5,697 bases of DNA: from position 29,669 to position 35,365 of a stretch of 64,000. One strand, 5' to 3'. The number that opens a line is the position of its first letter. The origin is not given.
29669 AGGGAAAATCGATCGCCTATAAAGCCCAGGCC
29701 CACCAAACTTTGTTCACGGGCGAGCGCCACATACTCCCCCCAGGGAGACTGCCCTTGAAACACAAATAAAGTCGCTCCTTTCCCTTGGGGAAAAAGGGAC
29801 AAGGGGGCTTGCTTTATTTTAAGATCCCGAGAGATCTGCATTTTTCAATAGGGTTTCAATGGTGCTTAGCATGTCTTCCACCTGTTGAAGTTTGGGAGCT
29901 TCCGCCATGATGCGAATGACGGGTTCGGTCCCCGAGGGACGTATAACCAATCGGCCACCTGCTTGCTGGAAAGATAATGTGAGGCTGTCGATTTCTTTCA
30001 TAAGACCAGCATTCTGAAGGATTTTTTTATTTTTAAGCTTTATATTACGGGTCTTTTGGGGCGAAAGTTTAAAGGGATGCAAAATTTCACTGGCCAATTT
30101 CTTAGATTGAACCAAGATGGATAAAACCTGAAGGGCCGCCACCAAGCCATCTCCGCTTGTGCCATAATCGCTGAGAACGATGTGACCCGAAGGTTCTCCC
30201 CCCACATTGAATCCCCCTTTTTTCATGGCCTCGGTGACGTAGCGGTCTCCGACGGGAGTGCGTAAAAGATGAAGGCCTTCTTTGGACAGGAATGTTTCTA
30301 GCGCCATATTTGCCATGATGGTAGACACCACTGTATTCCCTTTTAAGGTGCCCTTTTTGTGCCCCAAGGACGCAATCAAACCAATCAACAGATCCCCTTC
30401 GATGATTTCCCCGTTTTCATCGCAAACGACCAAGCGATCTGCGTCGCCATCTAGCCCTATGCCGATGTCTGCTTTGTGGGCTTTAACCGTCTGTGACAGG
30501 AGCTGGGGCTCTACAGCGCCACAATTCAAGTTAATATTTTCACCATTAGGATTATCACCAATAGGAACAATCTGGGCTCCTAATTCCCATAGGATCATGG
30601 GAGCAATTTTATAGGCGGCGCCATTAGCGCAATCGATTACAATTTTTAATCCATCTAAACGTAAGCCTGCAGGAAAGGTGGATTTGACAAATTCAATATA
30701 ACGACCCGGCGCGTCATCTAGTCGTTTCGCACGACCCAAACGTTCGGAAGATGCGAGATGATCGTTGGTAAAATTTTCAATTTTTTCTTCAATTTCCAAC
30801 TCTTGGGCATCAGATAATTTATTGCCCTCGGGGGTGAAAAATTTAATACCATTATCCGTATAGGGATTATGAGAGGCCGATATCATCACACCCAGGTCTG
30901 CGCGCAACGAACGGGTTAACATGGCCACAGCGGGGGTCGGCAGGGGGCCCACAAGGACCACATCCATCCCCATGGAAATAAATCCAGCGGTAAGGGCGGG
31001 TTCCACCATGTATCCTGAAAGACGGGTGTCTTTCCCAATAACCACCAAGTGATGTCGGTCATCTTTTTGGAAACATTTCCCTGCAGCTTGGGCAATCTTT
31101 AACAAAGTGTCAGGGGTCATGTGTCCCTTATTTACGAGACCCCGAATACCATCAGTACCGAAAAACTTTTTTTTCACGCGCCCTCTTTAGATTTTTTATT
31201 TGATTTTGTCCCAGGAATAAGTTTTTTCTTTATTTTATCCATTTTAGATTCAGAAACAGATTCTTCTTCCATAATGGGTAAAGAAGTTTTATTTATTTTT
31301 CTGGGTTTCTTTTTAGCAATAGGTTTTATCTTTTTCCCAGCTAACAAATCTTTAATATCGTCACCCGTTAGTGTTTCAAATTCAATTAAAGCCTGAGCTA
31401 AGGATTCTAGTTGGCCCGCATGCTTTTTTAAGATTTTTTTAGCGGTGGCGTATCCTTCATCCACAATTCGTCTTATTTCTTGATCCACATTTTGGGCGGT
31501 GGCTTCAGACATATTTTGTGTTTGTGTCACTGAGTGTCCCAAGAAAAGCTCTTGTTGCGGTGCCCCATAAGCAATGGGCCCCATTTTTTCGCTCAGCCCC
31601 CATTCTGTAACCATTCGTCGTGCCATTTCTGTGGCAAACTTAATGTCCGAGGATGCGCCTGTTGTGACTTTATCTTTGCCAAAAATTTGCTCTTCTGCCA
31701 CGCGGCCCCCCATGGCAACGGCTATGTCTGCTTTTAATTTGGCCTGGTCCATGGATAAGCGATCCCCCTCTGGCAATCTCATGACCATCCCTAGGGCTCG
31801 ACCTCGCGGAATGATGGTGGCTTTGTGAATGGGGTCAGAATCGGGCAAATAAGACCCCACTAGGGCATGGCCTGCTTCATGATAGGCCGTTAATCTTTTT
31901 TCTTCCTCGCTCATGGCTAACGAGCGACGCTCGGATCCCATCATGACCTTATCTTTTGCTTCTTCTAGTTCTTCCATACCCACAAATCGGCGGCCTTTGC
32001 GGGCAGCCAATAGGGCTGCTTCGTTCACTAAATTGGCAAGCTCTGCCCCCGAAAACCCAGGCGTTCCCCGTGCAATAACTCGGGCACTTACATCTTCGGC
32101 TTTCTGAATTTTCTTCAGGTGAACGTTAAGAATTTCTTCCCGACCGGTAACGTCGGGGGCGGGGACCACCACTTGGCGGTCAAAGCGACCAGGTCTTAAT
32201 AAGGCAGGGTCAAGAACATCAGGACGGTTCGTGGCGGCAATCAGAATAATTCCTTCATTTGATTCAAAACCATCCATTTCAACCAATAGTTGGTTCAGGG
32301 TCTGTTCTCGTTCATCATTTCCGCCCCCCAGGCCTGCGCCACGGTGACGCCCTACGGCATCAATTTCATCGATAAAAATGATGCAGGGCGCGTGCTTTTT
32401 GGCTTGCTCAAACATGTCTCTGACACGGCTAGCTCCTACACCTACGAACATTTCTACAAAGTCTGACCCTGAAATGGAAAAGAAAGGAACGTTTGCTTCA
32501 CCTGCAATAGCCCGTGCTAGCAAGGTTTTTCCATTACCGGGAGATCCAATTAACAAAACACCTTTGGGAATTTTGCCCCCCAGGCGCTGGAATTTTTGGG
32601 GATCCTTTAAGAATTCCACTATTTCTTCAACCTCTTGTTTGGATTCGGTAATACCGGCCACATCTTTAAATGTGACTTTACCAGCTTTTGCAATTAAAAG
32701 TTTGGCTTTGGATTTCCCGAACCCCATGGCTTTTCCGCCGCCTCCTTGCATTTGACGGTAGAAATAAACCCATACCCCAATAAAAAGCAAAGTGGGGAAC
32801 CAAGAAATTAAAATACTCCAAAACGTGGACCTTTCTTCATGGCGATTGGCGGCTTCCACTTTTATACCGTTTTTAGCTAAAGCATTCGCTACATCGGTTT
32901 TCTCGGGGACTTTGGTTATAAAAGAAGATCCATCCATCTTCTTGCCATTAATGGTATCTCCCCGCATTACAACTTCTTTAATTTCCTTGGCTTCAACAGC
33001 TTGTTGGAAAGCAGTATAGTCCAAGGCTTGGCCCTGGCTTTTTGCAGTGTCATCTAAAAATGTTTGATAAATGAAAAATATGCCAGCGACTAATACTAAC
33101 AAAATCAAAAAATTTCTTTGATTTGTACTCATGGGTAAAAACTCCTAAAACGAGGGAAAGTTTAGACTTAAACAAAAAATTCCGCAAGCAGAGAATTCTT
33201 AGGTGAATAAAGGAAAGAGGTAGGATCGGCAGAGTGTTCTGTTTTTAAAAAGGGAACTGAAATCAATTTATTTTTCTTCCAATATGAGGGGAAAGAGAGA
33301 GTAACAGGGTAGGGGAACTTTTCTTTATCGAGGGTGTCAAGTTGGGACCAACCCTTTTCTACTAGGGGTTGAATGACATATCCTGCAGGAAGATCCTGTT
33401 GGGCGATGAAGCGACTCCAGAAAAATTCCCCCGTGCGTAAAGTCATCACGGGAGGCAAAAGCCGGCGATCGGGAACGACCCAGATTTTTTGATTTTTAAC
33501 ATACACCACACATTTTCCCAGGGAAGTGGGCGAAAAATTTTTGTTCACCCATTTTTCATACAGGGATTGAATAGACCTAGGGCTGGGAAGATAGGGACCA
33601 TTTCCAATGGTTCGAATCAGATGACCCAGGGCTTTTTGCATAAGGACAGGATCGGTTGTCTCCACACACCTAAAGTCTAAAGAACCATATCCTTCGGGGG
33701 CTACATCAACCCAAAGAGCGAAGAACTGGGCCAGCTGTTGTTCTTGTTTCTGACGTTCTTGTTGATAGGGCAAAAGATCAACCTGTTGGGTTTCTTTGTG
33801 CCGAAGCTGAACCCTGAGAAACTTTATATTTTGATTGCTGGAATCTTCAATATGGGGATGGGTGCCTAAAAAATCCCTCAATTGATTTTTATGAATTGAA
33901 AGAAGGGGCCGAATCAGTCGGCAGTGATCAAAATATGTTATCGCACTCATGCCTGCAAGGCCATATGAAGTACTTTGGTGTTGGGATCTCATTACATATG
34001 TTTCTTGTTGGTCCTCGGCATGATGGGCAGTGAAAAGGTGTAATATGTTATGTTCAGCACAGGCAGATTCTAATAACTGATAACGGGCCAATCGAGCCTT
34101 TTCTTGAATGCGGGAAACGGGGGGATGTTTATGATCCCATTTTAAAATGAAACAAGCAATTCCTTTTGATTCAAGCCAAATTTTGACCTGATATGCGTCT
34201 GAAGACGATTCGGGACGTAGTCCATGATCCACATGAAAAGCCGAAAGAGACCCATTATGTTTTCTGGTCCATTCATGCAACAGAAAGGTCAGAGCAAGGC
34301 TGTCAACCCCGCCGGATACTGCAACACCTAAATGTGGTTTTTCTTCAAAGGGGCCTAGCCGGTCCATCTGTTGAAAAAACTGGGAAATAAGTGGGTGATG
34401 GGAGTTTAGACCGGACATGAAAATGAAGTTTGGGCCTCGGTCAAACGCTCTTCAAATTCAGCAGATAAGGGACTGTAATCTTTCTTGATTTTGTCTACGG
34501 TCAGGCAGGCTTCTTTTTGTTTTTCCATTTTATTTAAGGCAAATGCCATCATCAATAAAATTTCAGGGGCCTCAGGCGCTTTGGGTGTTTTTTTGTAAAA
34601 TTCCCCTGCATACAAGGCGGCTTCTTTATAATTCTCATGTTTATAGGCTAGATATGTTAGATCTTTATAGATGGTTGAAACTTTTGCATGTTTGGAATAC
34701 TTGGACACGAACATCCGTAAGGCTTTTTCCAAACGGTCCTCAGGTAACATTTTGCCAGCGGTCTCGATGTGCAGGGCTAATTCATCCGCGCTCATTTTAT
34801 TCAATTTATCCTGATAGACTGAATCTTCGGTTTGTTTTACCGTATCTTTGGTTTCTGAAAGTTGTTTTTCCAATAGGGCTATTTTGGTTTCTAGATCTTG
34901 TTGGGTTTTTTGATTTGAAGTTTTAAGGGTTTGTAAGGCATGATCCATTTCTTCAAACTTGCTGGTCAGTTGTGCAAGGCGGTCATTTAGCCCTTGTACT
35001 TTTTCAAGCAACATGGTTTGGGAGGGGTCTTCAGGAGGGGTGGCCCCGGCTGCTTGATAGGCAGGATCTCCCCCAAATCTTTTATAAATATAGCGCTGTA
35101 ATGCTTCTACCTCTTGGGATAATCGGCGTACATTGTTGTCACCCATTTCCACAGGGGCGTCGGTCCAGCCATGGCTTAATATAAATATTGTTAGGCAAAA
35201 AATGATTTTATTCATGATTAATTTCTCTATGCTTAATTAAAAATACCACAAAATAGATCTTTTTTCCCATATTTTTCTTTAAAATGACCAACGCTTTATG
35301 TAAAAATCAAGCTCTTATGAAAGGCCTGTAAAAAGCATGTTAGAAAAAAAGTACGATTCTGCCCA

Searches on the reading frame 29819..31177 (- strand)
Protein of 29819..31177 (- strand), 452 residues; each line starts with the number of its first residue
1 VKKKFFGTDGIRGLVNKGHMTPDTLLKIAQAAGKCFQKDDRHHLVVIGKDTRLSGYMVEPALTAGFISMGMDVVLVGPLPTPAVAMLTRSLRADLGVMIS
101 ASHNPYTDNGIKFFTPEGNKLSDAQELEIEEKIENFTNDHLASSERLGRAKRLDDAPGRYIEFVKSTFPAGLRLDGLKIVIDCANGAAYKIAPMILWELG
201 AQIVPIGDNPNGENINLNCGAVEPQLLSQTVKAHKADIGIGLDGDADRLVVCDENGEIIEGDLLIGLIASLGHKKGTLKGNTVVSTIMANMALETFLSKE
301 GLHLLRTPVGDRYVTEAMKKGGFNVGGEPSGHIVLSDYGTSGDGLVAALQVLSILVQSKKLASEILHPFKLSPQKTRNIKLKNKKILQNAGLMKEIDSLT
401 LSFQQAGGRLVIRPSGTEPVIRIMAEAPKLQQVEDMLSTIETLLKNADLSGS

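Call 54: search_protein_families(library=pfam, proteins=[window:29819-31177:-], max_evalue=0.00001)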
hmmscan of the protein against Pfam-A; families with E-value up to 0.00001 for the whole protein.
window:29819-31177:- (452 aa): 4 families
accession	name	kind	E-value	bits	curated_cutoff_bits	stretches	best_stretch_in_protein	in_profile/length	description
PF02878.22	PGM_PMM_I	-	6.6e-46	155.9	22.5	1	4-136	2-134/138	Phosphoglucomutase/phosphomannomutase, alpha/beta/alpha domain I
PF02880.22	PGM_PMM_III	-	2.2e-31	108.8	20.7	1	261-366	2-108/115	Phosphoglucomutase/phosphomannomutase, alpha/beta/alpha domain III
PF02879.22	PGM_PMM_II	-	1.6e-18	67.5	29.3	1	159-256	2-103/103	Phosphoglucomutase/phosphomannomutase, alpha/beta/alpha domain II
PF00408.26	PGM_PMM_IV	-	5.3e-11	42.9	23.1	1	378-437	3-62/68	Phosphoglucomutase/phosphomannomutase, C-terminal domain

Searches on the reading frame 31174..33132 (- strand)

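Call 54: search_protein_families(library=pfam, proteins=[window:31174-33132:-], max_evalue=0.00001)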
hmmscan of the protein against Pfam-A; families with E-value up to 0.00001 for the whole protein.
window:31174-33132:- (652 aa): 4 families
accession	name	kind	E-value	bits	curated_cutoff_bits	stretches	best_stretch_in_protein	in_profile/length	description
PF01434.24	Peptidase_M41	-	1e-71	241.2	29.9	1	406-596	2-191/191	Peptidase family M41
PF00004.35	AAA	-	9.7e-47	159.1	21.2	1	192-324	1-130/131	ATPase family associated with various cellular activities (AAA)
PF17862.7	AAA_lid_3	-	8.5e-13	48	27.2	1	347-391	1-45/45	AAA+ lid domain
PF06480.20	FtsH_ext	-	2.8e-12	47.2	25.5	1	9-94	3-100/103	FtsH Extracellular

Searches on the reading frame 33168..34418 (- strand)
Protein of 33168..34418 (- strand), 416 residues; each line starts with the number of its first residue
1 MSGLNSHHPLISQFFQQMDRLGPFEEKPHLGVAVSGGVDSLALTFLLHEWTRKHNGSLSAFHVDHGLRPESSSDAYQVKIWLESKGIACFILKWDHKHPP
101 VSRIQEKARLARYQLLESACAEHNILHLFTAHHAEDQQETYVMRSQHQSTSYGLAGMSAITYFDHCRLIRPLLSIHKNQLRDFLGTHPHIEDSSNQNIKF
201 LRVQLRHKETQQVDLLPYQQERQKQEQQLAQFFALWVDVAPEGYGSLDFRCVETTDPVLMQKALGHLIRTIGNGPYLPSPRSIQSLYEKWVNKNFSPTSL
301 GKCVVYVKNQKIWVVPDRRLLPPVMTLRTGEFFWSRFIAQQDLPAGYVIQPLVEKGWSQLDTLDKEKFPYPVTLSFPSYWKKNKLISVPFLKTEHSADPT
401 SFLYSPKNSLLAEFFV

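Call 54: search_protein_families(library=pfam, proteins=[window:33168-34418:-], max_evalue=0.00001)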
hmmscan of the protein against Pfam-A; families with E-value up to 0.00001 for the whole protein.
window:33168-34418:- (416 aa): 1 family
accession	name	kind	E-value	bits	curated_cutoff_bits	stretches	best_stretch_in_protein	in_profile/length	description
PF01171.26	ATP_bind_3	-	9.4e-48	162.8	27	1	30-208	2-182/182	PP-loop family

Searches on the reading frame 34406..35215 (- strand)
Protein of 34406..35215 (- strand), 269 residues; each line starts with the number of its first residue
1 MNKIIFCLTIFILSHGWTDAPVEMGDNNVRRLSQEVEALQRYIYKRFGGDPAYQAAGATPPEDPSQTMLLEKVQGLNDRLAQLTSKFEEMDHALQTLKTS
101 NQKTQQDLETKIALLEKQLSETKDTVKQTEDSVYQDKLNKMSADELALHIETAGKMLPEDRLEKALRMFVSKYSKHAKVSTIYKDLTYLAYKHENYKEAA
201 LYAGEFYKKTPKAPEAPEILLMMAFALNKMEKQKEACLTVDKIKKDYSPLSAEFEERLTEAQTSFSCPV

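Call 54: search_protein_families(library=pfam, proteins=[window:34406-35215:-], max_evalue=0.00001)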
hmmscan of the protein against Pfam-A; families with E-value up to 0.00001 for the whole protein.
window:34406-35215:- (269 aa): 0 families

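Call 67: search_protein_families(library=ncbifam, proteins=[window:34406-35215:-], max_evalue=0.00001)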
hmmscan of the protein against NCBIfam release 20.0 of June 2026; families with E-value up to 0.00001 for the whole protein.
window:34406-35215:- (269 aa): 1 family
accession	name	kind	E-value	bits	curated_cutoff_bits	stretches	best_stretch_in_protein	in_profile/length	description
TIGR02795.1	tol_pal_ybgF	equivalog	4.7e-09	36.9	90.1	1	164-251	23-110/119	tol-pal system protein YbgF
